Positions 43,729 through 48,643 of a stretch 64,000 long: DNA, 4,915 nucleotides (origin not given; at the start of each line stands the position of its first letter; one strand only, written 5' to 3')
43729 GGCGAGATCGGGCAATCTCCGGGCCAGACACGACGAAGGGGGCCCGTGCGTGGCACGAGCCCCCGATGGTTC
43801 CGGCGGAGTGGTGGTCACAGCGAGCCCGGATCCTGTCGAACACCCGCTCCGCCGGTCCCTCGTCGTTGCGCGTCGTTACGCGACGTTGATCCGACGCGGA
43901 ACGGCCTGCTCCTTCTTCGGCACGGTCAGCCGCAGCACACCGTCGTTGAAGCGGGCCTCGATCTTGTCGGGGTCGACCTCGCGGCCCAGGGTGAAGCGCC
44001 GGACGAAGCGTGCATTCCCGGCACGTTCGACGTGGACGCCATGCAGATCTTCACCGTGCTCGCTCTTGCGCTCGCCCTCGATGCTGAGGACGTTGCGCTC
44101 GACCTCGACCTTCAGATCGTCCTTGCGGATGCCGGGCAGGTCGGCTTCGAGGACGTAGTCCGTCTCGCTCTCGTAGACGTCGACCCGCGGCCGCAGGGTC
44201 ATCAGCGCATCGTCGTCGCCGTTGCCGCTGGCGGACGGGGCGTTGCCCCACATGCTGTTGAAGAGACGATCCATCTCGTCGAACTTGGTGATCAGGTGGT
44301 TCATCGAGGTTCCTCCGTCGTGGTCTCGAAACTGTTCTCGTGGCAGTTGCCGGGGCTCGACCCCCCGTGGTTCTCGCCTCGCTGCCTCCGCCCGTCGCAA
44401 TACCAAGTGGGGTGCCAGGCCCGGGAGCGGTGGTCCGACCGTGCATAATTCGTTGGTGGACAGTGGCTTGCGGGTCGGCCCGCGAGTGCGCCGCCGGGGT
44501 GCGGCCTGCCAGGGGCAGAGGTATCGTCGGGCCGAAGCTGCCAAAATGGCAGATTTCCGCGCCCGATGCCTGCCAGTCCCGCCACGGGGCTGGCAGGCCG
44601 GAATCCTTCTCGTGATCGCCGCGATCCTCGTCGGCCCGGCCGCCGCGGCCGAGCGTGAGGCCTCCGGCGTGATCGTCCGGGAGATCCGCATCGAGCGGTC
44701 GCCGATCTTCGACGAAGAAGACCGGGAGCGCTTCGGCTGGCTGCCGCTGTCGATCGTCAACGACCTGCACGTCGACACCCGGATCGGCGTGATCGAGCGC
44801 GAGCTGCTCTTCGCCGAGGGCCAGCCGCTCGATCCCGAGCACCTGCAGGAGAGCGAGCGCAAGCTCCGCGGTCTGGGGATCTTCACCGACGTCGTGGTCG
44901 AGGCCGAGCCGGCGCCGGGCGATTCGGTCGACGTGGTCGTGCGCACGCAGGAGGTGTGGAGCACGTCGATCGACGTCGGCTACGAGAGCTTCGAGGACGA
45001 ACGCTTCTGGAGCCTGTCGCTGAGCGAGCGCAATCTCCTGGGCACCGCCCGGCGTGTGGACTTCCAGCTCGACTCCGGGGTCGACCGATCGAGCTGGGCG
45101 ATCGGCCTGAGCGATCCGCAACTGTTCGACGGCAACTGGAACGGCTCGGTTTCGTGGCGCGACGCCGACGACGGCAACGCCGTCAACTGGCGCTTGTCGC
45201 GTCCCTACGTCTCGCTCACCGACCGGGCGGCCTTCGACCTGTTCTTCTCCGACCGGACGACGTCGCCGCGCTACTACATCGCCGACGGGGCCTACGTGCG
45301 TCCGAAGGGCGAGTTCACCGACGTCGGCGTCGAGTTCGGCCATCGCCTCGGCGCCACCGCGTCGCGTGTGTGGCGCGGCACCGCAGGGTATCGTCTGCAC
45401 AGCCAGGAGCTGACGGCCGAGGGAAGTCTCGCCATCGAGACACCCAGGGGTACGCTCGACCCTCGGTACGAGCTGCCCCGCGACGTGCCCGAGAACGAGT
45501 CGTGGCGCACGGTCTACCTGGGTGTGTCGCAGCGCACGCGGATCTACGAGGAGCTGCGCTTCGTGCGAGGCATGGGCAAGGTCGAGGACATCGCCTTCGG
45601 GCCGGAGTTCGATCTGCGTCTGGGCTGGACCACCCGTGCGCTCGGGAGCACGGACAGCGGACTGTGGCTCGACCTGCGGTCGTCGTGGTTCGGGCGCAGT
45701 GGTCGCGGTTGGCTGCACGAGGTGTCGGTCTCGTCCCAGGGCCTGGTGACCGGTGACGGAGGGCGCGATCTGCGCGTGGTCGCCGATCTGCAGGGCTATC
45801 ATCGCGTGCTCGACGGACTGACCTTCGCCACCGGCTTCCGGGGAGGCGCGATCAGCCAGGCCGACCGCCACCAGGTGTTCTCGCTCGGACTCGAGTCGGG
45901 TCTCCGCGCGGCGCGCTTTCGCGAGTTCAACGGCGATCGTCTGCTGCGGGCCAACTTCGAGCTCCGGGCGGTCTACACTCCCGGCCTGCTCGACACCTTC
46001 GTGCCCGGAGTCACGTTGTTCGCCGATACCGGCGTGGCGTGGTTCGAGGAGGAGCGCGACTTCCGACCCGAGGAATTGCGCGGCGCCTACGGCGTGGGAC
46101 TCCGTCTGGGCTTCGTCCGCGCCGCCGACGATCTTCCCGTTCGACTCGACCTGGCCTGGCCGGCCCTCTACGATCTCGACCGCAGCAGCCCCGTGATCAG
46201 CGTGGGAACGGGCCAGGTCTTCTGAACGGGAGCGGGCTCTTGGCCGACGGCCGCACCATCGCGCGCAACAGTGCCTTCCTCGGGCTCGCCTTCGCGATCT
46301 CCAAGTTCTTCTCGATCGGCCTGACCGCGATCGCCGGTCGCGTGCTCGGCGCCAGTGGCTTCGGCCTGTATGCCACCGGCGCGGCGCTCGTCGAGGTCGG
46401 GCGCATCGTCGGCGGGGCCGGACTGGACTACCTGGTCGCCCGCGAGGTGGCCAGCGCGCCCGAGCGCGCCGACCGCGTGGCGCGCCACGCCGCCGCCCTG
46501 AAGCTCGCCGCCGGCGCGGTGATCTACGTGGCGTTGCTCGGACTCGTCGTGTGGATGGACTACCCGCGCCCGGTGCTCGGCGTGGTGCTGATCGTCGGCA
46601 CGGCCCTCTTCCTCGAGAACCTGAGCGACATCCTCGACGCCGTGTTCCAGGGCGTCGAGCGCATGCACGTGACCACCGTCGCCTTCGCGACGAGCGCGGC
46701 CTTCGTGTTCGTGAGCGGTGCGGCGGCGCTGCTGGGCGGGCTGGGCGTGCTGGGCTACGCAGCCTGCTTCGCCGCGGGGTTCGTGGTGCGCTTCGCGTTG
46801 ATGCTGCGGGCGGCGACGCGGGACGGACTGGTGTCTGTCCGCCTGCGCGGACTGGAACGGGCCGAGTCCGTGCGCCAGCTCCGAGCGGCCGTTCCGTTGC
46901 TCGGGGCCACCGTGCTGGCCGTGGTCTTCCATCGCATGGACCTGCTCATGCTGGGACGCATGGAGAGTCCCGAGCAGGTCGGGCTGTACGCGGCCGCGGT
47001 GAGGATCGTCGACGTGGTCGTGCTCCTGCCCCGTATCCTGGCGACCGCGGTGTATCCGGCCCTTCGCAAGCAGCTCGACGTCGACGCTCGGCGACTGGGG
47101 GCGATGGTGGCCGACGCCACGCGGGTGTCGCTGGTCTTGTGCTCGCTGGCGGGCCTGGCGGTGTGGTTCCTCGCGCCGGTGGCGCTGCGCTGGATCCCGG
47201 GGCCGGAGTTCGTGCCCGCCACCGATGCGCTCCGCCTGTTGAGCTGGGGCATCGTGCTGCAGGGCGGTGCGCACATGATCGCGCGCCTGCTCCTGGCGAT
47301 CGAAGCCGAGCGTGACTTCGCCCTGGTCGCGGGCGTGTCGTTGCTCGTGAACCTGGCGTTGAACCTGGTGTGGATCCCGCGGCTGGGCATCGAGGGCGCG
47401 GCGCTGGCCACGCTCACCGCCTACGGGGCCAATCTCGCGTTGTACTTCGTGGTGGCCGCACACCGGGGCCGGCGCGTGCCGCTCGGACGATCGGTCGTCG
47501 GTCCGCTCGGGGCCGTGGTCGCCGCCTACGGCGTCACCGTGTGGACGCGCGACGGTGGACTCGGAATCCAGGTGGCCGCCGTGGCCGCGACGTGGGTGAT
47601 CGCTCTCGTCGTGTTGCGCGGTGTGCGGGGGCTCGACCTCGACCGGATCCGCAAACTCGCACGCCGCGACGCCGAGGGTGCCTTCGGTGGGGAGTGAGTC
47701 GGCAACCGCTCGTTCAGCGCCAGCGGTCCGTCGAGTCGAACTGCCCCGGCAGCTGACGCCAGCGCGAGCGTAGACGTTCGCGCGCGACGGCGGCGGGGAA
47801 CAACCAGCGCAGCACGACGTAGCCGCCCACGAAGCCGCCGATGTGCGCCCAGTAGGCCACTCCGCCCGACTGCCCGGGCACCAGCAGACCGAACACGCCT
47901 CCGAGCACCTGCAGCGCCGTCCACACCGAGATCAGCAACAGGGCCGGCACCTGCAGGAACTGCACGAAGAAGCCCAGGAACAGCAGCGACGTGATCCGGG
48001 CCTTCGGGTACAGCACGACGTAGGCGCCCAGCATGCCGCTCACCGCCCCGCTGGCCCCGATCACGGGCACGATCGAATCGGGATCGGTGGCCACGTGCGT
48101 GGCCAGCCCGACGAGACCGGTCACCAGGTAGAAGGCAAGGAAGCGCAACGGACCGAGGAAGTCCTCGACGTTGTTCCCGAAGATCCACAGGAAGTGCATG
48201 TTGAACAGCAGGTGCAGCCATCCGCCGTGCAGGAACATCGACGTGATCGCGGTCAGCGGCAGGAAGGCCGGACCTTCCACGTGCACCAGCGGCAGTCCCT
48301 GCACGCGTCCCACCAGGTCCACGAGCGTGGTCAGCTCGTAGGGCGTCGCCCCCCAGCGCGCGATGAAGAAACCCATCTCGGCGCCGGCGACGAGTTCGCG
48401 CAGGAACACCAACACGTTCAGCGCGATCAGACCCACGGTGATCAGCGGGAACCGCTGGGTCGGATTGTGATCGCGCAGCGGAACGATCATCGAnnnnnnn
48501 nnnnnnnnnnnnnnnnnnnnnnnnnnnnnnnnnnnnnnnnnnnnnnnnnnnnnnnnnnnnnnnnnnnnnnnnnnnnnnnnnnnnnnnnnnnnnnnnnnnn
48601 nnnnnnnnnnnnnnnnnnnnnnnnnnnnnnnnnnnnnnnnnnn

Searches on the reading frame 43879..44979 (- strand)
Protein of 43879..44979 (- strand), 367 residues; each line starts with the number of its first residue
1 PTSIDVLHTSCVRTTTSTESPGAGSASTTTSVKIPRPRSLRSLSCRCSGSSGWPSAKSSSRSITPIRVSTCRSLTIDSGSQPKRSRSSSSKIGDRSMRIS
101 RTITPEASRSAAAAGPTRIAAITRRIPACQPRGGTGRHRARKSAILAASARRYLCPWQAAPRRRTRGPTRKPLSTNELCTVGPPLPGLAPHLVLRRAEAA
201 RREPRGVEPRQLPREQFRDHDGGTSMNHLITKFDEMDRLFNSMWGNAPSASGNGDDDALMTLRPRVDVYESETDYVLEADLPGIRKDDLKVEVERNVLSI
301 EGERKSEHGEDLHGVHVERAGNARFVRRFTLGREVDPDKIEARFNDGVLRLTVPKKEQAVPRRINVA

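Call 14: search_protein_families(library=pfam, proteins=[window:43879-44979:-], max_evalue=0.001)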
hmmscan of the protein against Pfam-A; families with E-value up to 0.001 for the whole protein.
window:43879-44979:- (367 aa): 2 families
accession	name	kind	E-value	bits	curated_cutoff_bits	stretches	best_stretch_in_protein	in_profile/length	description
PF00011.27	HSP20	-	2.4e-24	85.8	20.8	1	268-366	2-101/102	Hsp20/alpha crystallin family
PF17886.7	ArsA_HSP20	-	0.00045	20.2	22.5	1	273-350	2-60/63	HSP20-like domain found in ArsA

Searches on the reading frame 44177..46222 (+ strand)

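Call 14: search_protein_families(library=pfam, proteins=[window:44177-46222:+], max_evalue=0.001)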
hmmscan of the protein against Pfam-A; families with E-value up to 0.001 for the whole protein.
window:44177-46222:+ (682 aa): 1 family
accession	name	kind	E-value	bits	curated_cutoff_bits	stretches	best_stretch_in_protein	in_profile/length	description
PF07244.20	POTRA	-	9.1e-05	23.5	21.3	1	205-257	18-76/79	Surface antigen variable number repeat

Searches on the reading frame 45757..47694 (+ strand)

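Call 14: search_protein_families(library=pfam, proteins=[window:45757-47694:+], max_evalue=0.001)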
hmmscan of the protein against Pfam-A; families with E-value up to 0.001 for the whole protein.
window:45757-47694:+ (646 aa): 3 families
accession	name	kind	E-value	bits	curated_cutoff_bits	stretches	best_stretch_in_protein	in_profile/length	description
PF01943.22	Polysacc_synt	-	1.7e-18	67.5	28.2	1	169-436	2-270/274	Polysaccharide biosynthesis protein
PF13440.11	Polysacc_synt_3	-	3.4e-09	36.8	23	1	195-463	4-266/293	Polysaccharide biosynthesis protein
PF01554.23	MatE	-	2.9e-05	24.3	24.9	1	380-537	1-160/161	MatE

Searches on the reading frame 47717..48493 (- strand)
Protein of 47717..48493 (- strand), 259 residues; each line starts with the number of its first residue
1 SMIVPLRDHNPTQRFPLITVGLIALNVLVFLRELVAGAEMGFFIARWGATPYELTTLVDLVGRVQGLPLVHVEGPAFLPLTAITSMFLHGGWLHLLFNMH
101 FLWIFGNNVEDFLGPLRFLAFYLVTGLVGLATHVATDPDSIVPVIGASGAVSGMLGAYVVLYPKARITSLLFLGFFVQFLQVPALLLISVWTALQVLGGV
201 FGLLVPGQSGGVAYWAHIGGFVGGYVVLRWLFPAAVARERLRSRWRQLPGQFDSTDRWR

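Call 15: search_protein_families(library=pfam, proteins=[window:47717-48493:-], max_evalue=0.001)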
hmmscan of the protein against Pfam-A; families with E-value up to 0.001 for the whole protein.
window:47717-48493:- (259 aa): 1 family
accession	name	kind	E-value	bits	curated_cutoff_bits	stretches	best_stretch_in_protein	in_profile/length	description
PF01694.28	Rhomboid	-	4.4e-33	114.9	22.6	1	81-231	6-140/143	Rhomboid domain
